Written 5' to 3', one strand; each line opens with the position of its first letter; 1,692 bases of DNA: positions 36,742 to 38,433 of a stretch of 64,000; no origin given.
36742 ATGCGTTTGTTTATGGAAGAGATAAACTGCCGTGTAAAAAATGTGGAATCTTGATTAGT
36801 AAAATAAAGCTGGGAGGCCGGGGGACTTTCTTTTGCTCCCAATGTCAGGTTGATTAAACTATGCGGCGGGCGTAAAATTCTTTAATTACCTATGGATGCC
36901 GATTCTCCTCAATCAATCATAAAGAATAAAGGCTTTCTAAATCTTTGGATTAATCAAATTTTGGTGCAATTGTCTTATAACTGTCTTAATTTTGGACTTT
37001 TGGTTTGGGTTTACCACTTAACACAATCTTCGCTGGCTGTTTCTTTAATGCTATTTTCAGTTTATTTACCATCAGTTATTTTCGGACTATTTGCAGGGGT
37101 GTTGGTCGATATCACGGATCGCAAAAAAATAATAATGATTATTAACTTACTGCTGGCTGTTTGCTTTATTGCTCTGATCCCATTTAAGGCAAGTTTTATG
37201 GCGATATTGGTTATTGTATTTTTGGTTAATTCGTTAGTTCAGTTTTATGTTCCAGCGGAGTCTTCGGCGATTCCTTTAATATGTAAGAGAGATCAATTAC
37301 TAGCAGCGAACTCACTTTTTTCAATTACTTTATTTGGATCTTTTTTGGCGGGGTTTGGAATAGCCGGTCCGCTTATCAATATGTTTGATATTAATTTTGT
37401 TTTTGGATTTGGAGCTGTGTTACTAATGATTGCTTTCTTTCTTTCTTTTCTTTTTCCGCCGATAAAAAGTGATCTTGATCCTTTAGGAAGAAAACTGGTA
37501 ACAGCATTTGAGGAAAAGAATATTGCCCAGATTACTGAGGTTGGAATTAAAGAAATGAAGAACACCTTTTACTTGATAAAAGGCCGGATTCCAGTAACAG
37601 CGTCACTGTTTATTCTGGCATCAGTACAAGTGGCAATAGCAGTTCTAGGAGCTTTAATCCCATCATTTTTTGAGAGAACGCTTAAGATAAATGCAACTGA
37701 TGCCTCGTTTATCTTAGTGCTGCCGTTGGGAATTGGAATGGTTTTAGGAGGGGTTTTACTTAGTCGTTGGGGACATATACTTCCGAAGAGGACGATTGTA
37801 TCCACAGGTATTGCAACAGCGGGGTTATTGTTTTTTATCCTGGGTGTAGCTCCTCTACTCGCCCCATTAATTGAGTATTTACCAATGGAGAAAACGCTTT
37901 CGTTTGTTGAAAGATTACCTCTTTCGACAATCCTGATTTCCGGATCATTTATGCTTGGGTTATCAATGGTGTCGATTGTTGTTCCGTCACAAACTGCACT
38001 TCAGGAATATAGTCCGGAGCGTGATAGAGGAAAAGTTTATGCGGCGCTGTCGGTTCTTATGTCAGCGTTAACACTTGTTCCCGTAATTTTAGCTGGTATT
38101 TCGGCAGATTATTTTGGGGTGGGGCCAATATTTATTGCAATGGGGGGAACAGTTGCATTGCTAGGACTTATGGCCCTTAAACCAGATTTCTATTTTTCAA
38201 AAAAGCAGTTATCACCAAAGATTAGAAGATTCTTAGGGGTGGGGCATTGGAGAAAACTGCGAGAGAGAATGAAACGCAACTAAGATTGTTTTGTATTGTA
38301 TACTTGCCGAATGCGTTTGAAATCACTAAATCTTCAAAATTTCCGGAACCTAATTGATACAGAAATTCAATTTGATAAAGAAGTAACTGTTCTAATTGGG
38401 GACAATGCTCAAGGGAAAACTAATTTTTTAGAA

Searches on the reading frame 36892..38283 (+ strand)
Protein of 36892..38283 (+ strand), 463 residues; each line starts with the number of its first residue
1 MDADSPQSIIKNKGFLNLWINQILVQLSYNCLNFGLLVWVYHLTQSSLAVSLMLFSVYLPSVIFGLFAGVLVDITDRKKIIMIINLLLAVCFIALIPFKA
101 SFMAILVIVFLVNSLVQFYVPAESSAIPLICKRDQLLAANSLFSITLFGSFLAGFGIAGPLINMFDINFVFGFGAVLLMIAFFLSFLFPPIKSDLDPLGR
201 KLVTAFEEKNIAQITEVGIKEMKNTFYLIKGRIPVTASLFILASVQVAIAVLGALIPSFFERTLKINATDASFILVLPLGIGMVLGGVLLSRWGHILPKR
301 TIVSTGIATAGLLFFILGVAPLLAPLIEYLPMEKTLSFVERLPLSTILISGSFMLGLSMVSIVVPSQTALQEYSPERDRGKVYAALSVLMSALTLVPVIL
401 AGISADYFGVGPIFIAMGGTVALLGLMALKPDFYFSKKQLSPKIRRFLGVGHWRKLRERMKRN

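Call 87: search_protein_families(library=ncbifam, proteins=[window:36892-38283:+], max_evalue=1e-10)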
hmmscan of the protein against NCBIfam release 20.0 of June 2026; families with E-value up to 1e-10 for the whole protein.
window:36892-38283:+ (463 aa): 3 families
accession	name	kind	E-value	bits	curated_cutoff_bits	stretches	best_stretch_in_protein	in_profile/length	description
TIGR00900.1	2A0121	subfamily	1.1e-31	110.5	319.6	1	15-409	1-364/364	H+ Antiporter protein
NF005291.0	PRK06814.1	equivalog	7.5e-15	53.9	1349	1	8-418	6-408/1140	acyl-[ACP]--phospholipid O-acyltransferase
NF006386.0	PRK08633.1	equivalog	1.4e-12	46.2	1221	1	13-415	9-393/1147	acyl-[ACP]--phospholipid O-acyltransferase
